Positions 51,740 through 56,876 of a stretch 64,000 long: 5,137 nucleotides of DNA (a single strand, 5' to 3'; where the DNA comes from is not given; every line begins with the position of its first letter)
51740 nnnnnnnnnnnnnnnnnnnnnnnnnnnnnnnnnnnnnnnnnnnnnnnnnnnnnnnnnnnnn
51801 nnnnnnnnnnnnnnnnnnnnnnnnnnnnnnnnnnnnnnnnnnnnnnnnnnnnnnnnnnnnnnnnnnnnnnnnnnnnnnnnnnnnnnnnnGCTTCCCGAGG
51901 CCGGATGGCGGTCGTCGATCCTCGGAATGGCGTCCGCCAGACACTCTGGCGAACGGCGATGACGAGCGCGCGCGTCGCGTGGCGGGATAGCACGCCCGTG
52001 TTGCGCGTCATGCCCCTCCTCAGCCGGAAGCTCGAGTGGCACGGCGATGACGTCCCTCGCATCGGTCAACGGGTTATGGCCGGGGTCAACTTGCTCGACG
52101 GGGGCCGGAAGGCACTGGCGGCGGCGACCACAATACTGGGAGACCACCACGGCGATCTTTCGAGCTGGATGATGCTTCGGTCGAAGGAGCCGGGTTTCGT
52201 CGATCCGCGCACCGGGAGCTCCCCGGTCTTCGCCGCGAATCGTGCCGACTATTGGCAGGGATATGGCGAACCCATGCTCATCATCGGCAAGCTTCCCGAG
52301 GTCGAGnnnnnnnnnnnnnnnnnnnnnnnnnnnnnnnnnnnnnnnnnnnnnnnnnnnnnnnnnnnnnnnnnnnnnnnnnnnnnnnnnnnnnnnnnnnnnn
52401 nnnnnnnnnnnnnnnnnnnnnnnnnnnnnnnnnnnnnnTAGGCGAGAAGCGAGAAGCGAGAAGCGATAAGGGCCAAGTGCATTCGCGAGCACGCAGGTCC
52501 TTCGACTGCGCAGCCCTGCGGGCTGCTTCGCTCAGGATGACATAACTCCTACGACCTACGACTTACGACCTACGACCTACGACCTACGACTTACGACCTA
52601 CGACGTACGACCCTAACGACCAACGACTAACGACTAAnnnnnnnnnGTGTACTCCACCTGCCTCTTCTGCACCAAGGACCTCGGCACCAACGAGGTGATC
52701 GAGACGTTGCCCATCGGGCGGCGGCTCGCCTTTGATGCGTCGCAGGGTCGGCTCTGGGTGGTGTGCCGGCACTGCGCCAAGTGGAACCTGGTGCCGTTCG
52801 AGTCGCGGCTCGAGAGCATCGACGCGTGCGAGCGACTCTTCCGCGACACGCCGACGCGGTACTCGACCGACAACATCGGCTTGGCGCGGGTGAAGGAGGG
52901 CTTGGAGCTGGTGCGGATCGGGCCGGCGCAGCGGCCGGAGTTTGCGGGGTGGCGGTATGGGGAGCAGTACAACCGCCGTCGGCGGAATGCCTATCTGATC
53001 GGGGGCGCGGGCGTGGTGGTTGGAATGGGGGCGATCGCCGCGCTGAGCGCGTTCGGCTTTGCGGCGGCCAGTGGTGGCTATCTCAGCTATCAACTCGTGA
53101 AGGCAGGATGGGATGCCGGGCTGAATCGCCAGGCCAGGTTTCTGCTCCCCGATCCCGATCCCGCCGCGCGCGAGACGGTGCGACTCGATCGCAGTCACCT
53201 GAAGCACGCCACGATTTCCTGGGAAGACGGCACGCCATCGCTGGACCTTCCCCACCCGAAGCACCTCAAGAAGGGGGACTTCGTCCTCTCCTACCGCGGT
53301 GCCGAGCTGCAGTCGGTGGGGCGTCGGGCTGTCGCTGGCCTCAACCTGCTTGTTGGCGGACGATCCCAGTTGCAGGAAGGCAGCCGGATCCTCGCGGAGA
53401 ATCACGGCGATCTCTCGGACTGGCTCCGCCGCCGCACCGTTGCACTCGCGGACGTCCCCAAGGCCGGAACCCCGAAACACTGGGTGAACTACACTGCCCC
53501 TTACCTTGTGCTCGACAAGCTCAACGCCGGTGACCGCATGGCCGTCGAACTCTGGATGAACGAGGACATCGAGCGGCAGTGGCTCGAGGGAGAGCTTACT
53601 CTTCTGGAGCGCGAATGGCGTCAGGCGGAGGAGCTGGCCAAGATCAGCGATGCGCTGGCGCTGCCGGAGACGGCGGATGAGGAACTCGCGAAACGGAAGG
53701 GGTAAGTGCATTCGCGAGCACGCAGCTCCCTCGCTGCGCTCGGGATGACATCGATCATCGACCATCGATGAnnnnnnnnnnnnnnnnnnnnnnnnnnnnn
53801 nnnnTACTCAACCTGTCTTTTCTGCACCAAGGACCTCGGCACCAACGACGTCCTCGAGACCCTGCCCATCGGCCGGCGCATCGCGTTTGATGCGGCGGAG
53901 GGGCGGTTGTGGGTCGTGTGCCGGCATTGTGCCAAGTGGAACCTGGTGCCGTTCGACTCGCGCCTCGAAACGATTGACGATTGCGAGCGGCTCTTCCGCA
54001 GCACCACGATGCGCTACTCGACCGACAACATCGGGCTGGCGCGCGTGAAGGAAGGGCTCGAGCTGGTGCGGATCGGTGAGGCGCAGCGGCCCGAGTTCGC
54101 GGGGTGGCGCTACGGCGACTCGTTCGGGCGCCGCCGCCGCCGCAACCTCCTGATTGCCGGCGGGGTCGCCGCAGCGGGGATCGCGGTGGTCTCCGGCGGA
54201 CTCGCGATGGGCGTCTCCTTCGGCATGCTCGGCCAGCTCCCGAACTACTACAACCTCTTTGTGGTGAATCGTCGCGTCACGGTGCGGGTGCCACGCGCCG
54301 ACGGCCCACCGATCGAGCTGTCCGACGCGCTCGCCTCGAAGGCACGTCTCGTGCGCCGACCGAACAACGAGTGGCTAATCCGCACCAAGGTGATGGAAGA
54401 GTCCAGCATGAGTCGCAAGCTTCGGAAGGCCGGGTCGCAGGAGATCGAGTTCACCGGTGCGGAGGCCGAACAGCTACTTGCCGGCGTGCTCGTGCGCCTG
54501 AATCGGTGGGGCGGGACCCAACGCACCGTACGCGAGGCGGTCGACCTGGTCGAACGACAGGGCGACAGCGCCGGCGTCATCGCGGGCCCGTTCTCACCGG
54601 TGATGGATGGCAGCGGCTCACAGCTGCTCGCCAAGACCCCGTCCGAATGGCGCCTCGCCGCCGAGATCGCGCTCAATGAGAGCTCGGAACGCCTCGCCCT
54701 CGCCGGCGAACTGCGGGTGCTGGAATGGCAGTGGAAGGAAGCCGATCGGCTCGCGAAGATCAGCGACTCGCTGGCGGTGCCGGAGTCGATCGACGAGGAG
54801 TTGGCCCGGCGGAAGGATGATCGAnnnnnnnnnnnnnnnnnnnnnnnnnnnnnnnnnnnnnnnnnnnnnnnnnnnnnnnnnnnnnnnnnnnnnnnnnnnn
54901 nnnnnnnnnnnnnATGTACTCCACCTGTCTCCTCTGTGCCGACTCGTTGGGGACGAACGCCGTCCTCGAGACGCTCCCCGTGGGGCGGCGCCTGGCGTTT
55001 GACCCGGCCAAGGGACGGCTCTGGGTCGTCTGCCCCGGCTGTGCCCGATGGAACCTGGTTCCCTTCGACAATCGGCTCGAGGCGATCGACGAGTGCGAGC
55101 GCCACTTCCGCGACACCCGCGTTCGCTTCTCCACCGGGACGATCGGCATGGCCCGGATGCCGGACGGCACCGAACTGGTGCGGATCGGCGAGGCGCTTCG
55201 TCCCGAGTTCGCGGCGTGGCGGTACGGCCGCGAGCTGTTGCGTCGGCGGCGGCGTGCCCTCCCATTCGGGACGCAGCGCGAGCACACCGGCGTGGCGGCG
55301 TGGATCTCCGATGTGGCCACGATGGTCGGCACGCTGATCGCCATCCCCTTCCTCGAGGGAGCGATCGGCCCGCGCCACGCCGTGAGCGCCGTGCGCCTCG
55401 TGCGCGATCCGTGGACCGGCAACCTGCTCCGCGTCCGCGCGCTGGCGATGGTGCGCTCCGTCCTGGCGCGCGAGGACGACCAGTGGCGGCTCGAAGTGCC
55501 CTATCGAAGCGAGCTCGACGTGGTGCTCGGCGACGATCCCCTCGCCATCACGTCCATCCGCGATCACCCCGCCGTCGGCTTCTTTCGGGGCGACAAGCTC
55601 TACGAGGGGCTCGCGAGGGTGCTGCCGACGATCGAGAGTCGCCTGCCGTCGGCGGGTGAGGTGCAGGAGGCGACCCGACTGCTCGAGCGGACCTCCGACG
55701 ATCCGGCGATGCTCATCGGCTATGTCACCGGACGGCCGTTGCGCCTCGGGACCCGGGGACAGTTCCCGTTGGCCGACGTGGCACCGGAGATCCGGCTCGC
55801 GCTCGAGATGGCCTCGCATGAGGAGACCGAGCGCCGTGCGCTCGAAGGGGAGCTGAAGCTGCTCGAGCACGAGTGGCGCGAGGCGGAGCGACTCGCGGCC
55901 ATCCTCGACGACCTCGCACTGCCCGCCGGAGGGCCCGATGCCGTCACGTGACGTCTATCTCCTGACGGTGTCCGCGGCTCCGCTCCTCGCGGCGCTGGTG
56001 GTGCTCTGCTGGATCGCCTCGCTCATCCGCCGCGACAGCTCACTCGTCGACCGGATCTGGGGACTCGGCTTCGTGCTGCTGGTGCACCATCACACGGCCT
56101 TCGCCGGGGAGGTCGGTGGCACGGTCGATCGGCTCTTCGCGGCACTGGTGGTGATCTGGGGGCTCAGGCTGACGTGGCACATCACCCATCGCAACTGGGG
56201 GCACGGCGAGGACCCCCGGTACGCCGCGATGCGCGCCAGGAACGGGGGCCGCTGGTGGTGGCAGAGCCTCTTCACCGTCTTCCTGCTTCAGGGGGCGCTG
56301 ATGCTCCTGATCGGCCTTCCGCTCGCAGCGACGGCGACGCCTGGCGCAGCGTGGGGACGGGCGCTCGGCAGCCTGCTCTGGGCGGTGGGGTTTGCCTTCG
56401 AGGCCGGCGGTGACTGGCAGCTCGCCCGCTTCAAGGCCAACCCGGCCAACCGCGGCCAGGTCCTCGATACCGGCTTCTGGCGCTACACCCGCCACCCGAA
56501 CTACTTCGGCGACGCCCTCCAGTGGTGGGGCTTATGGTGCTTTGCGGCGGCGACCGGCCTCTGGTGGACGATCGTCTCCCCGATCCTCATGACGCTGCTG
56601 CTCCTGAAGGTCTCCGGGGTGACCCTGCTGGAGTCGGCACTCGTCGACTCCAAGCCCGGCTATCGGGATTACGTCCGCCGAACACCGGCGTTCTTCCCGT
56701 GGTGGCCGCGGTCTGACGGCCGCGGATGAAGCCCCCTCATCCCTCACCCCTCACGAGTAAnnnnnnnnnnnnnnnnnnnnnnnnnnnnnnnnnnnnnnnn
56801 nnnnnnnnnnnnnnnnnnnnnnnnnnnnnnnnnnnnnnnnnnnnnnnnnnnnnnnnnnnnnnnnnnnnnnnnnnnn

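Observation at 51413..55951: Four tandem paralogs of an unassigned protein with a conserved Zn-ribbon N-domain, Arg-rich/membrane-hairpin segment, hypervariable middle and conserved C-terminal helix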

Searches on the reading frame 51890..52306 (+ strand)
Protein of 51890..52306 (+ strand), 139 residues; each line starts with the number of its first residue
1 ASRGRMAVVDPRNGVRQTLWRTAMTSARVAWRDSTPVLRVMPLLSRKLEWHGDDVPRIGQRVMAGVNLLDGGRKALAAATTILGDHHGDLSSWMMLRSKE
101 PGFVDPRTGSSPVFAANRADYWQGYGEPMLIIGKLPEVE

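Call 54: search_solved_structures(query=A3, max_evalue=10)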
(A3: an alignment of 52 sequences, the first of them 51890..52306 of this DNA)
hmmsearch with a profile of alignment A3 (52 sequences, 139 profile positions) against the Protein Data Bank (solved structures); distinct sequences matched with E-value up to 10: 4.
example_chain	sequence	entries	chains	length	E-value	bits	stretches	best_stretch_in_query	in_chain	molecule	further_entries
9d92_A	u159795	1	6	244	0.51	13.3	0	67-90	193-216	Z4 c3i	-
6joh_A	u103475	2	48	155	1.6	11.7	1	52-81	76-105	Nucleoside diphosphate kinase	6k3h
1vya_A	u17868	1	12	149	2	11.4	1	53-82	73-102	Nucleoside diphosphate kinase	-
37tt_A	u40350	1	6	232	7.6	9.5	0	67-90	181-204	Z4 c3ii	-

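Call 61: predict_structure(alignment_id=A3)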
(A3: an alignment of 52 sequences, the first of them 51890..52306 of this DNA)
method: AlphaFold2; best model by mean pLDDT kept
length: 139 residues; sequences in the alignment: 52
mean_pLDDT: 87.3   pTM: 0.79
mean pLDDT of the five models: 87.3, 85.9, 85.8, 85.5, 85.4
residues with pLDDT >= 90: 95; 70-90: 21; 50-70: 23; < 50: 0
segments of 3 or more residues with pLDDT < 50: none
pLDDT, mean of each block of 10 residues (from residue 1): 83 96 94 93 93 96 88 92 96 92 69 66 72 92
secondary structure, 60 per line:
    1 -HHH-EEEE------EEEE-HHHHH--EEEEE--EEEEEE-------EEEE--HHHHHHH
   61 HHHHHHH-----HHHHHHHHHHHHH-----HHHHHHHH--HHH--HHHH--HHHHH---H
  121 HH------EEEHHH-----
elements in order: E6-9 E16-19 H21-25 E28-32 E35-40 E48-51 H54-67 H73-85 H91-98 H106-109 H112-116 E129-131
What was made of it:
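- On Bacterial PH domain families (Pfam bPH_1 PF08000, bPH_2 PF03703 and relatives): The domain model (pLDDT 87) has 5 strands plus a helix, with a late sixth strand (call 61).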

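Call 63: fold_search(model_id=the predicted structure, library=pdb)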
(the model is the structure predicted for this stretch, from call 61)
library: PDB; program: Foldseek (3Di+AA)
matches with E <= 10: 399; with E <= 0.001: 0
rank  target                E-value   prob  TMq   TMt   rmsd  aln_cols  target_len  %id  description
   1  5umr                  4.5e-01  0.30  0.26  0.33   5.1        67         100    7  Crystal structure of N-terminal domain of human FACT complex subunit SSRP1 (released 2018-01-31)
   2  2w2x_D                5.7e-01  0.16  0.23  0.28   6.5        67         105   12  Complex of Rac2 and PLCg2 spPH Domain (released 2009-05-05)
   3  4khb_E                9.3e-01  0.28  0.31  0.39   6.1        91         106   15  Structure of the Spt16D Pob3N heterodimer (released 2013-05-29)
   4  4g4k_B                9.3e-01  0.21  0.25  0.32   4.2        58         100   10  Structure of the Staphylococcus aureus AgrA LytTR Domain (released 2012-12-19)
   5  7mp5_A                9.3e-01  0.13  0.29  0.03  15.6       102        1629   14  Autoinhibited neurofibrobmin (released 2021-12-15)
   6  3snh                  9.3e-01  0.07  0.25  0.08  19.7       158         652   10  Crystal structure of nucleotide-free human dynamin1 (released 2011-09-21)
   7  4khb_G                9.9e-01  0.28  0.32  0.39   6.3        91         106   15  Structure of the Spt16D Pob3N heterodimer (released 2013-05-29)
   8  6l1r                  1.1e+00  0.20  0.26  0.33   5.1        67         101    7  Crystal structure of N-terminal domain of human SSRP1 (released 2020-09-30)
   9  6o64_C                1.1e+00  0.14  0.20  0.12   4.7        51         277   14  Crystal Structure of Arabidopsis thaliana Spermidine Synthase isoform 2 (AtSPDS2) (released 2019-06-05)
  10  4g4k_A                1.1e+00  0.13  0.22  0.28   4.5        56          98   12  Structure of the Staphylococcus aureus AgrA LytTR Domain (released 2012-12-19)
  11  7kp4_A                1.1e+00  0.04  0.14  0.12  18.8       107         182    8  Crystal structure of human claudin-4 in complex with Clostridium perfringens enterotoxin C-terminal domain (released 2020-12-09)
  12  4khb_C                1.1e+00  0.44  0.35  0.43   3.2        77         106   16  Structure of the Spt16D Pob3N heterodimer (released 2013-05-29)
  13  3d6w_A                1.1e+00  0.14  0.22  0.26   4.3        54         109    6  LytTr DNA-binding domain of putative methyl-accepting/DNA response regulator from Bacillus cereus. (released 2008-07-15)
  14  3ulc                  1.2e+00  0.20  0.28  0.37   5.6        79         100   11  Crystal structure of the pleckstrin homology domain of Saccharomyces cerevisiae Avo1, a TORC2 subunit, in the P3121 crys (released 2012-04-11)
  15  4mk0_A                1.2e+00  0.15  0.25  0.07   8.1        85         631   13  Crystal structure of G protein-coupled receptor kinase 2 in complex with a a rationally designed paroxetine derivative (released 2014-01-22)
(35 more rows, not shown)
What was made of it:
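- On Bacterial PH domain families (Pfam bPH_1 PF08000, bPH_2 PF03703 and relatives): LytTR domains score similarly (call 63).
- Closest known: Bacterial PH. Different: Foldseek E >= 0.45 and TM <= 0.43 (call 63).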

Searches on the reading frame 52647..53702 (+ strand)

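Call 4: search_protein_families(library=pfam, proteins=[window:52647-53702:+], max_evalue=1)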
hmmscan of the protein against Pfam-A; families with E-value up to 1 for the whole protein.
window:52647-53702:+ (352 aa): 1 family
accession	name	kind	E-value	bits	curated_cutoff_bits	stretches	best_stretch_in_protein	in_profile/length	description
PF07496.21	zf-CW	-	0.22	12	27.5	1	37-53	2-18/47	CW-type Zinc Finger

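Call 5: search_protein_families(library=ncbifam, proteins=[window:52647-53702:+], max_evalue=1)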
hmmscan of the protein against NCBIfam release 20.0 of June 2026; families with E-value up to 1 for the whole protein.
window:52647-53702:+ (352 aa): 0 families

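Call 6: search_protein_families(library=padloc, proteins=[window:52647-53702:+], max_evalue=1)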
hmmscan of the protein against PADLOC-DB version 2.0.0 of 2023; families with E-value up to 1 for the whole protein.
window:52647-53702:+ (352 aa): 0 families

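Call 72: search_protein_families(library=phrogs, proteins=[window:52647-53702:+], max_evalue=0.1)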
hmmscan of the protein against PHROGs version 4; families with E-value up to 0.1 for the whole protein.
window:52647-53702:+ (352 aa): 0 families

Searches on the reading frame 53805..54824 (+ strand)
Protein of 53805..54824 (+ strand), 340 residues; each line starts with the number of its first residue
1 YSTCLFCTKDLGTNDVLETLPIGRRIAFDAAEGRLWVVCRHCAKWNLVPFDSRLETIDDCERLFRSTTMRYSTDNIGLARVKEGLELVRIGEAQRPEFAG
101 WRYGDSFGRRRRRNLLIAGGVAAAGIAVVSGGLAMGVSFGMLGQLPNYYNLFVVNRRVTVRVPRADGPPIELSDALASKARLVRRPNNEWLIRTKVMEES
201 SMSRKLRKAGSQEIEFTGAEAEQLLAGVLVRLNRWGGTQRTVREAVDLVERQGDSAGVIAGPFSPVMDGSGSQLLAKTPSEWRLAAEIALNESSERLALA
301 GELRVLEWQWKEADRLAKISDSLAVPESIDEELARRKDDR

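Call 4: search_protein_families(library=pfam, proteins=[window:53805-54824:+], max_evalue=1)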
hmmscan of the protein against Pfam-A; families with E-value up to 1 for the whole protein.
window:53805-54824:+ (340 aa): 1 family
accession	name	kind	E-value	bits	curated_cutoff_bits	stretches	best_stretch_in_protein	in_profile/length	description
PF07496.21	zf-CW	-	0.21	12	27.5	1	36-52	2-18/47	CW-type Zinc Finger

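Call 5: search_protein_families(library=ncbifam, proteins=[window:53805-54824:+], max_evalue=1)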
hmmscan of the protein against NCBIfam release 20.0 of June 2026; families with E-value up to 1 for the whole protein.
window:53805-54824:+ (340 aa): 1 family
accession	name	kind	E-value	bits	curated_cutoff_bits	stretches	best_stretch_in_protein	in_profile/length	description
NF011971.0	PRK15443.1-2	equivalog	0.018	14.9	282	0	272-338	76-141/173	propanediol dehydratase small subunit PduE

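Call 6: search_protein_families(library=padloc, proteins=[window:53805-54824:+], max_evalue=1)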
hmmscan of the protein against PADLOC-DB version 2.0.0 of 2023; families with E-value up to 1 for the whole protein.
window:53805-54824:+ (340 aa): 0 families

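Call 72: search_protein_families(library=phrogs, proteins=[window:53805-54824:+], max_evalue=0.1)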
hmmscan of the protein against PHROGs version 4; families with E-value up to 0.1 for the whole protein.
window:53805-54824:+ (340 aa): 0 families

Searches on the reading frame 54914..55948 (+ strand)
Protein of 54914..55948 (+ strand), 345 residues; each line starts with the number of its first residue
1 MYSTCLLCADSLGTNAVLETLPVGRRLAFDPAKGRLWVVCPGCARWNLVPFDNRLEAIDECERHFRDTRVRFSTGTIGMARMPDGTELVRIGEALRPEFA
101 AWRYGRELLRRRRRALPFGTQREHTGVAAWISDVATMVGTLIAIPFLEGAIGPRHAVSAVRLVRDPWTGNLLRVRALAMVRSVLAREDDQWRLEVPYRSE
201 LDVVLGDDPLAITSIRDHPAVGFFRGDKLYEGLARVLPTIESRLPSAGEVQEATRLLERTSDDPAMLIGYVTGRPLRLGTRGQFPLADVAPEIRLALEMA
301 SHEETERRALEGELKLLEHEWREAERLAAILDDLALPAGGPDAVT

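Call 4: search_protein_families(library=pfam, proteins=[window:54914-55948:+], max_evalue=1)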
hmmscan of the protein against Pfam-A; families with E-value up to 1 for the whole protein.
window:54914-55948:+ (345 aa): 1 family
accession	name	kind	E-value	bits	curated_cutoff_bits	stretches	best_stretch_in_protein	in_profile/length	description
PF13453.11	Zn_ribbon_TFIIB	-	0.13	12.1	22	1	40-62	2-23/41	Transcription factor zinc-finger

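Call 5: search_protein_families(library=ncbifam, proteins=[window:54914-55948:+], max_evalue=1)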
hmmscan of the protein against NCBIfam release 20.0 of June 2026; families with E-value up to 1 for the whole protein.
window:54914-55948:+ (345 aa): 0 families

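Call 6: search_protein_families(library=padloc, proteins=[window:54914-55948:+], max_evalue=1)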
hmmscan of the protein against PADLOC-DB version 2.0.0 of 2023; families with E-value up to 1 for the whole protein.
window:54914-55948:+ (345 aa): 0 families

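Call 72: search_protein_families(library=phrogs, proteins=[window:54914-55948:+], max_evalue=0.1)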
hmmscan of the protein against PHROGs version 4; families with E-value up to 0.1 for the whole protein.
window:54914-55948:+ (345 aa): 0 families

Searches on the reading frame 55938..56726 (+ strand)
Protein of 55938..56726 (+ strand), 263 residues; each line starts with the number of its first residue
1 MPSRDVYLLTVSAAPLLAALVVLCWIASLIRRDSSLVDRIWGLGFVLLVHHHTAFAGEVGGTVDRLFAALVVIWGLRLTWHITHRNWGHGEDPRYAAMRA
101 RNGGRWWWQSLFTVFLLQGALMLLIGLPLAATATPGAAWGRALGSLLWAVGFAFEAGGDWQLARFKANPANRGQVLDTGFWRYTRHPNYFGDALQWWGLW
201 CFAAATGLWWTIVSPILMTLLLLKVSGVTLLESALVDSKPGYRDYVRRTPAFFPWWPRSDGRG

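Call 4: search_protein_families(library=pfam, proteins=[window:55938-56726:+], max_evalue=1)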
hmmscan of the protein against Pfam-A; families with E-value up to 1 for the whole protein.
window:55938-56726:+ (263 aa): 6 families
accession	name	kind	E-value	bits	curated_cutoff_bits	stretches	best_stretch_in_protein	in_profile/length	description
PF06966.17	DUF1295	-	3.2e-68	230.2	20.4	1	25-249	2-235/235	Protein of unknown function (DUF1295)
PF02544.21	Steroid_dh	-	2.9e-05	24.5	22.6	1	142-203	43-104/150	3-oxo-5-alpha-steroid 4-dehydrogenase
PF04191.18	PEMT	-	0.00022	22.1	25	1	142-221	4-88/105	Phospholipid methyltransferase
PF04140.19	ICMT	-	0.0032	18.3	24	1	170-193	30-56/95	Isoprenylcysteine carboxyl methyltransferase (ICMT) family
PF01222.22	ERG4_ERG24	-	0.005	16.1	27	1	171-205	347-380/432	Ergosterol biosynthesis ERG4/ERG24 family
PF14927.11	Neurensin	-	0.87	9.7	27.7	1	100-128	29-57/132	Neurensin/Transmembrane protein 74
